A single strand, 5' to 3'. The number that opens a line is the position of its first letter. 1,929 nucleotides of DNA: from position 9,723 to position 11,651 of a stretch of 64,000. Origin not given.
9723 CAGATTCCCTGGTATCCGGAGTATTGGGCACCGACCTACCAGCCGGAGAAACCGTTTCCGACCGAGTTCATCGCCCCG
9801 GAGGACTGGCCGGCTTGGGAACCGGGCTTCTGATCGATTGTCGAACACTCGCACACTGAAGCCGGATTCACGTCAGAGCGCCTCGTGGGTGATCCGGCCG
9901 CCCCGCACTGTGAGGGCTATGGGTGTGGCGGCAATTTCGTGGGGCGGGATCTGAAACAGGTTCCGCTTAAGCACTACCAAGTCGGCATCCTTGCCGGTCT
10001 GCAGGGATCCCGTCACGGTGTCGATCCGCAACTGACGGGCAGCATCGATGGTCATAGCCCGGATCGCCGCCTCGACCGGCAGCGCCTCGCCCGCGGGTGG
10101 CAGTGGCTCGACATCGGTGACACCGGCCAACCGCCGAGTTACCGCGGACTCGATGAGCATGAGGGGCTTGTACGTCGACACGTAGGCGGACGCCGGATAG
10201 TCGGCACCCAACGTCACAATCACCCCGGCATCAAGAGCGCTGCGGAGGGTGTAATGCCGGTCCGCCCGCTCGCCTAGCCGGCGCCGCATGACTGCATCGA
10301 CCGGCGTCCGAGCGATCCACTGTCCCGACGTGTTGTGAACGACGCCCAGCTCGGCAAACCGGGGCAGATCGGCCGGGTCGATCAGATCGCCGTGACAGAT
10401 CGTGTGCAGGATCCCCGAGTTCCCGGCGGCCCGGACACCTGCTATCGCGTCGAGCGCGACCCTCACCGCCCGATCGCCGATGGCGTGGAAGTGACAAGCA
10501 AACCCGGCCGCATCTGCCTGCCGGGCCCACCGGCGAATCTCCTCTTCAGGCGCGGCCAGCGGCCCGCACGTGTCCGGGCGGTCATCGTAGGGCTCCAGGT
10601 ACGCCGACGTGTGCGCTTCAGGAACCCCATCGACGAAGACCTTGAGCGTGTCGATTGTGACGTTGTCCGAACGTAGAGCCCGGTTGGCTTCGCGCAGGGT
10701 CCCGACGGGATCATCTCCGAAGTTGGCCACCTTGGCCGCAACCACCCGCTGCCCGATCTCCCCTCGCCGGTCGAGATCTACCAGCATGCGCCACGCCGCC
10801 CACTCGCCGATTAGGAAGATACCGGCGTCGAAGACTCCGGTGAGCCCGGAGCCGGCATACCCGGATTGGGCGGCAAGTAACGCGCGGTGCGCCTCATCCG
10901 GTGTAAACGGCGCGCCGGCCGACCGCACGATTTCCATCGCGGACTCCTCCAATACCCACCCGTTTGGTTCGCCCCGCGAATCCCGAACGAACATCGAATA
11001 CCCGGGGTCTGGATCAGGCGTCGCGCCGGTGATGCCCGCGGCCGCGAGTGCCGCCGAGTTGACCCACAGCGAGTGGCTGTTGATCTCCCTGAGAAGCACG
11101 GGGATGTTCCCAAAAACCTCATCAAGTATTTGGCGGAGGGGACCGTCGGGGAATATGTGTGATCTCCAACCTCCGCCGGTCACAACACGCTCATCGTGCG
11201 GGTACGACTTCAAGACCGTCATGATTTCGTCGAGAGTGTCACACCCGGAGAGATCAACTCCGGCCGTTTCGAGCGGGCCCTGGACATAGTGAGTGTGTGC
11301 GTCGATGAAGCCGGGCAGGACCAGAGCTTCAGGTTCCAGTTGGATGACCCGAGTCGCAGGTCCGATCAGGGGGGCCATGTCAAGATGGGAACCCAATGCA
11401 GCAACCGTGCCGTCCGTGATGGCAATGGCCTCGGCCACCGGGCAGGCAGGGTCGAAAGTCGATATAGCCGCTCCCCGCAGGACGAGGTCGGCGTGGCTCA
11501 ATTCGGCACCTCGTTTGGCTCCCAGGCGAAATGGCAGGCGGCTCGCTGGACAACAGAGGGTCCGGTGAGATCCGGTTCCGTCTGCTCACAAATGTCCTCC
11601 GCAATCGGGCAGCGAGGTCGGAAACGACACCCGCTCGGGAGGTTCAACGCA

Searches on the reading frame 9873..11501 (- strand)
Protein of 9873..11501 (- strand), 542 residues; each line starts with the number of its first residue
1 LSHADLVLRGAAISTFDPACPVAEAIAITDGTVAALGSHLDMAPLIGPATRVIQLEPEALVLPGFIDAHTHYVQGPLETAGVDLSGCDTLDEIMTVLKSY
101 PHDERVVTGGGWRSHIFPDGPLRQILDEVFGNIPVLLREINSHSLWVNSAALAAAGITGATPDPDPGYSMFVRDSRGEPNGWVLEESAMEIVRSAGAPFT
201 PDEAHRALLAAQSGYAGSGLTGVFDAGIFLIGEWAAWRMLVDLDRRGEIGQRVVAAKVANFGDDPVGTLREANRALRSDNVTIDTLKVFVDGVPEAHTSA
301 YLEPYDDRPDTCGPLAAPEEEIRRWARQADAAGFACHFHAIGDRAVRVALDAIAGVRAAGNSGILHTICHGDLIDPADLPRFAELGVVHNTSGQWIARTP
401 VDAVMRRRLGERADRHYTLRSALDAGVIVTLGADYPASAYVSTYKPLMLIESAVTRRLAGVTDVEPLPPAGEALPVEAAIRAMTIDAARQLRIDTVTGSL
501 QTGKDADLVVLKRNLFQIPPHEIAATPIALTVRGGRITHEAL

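Call 30: search_protein_families(library=pfam, proteins=[window:9873-11501:-])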
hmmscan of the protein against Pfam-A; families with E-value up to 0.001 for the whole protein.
window:9873-11501:- (542 aa): 2 families
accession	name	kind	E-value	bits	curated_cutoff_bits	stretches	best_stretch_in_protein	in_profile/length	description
PF07969.17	Amidohydro_3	-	1.7e-75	255.7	29.7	1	59-539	8-472/472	Amidohydrolase family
PF01979.26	Amidohydro_1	-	7.8e-19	68.5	25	1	314-517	129-328/345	Amidohydrolase family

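Call 87: search_protein_families(library=ncbifam, proteins=[window:9873-11501:-], max_evalue=1e-10)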
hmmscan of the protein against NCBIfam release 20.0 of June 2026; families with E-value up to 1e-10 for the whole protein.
window:9873-11501:- (542 aa): 5 families
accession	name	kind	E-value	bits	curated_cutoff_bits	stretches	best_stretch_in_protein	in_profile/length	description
NF006056.0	PRK08204.1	subfamily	2.4e-20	72.7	391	0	327-525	209-393/449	hypothetical protein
TIGR02967.1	guan_deamin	equivalog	2e-13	50.1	375.4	0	25-76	8-58/401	guanine deaminase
TIGR01224.1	hutI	equivalog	3.9e-12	45.7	298.15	0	474-535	314-375/377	imidazolonepropionase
NF006679.0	PRK09228.1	subfamily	7.9e-12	44.6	351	0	25-74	33-81/433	guanine deaminase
NF006549.0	PRK09045.1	equivalog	6.7e-11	41.5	540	0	423-519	299-386/444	TRZ/ATZ family hydrolase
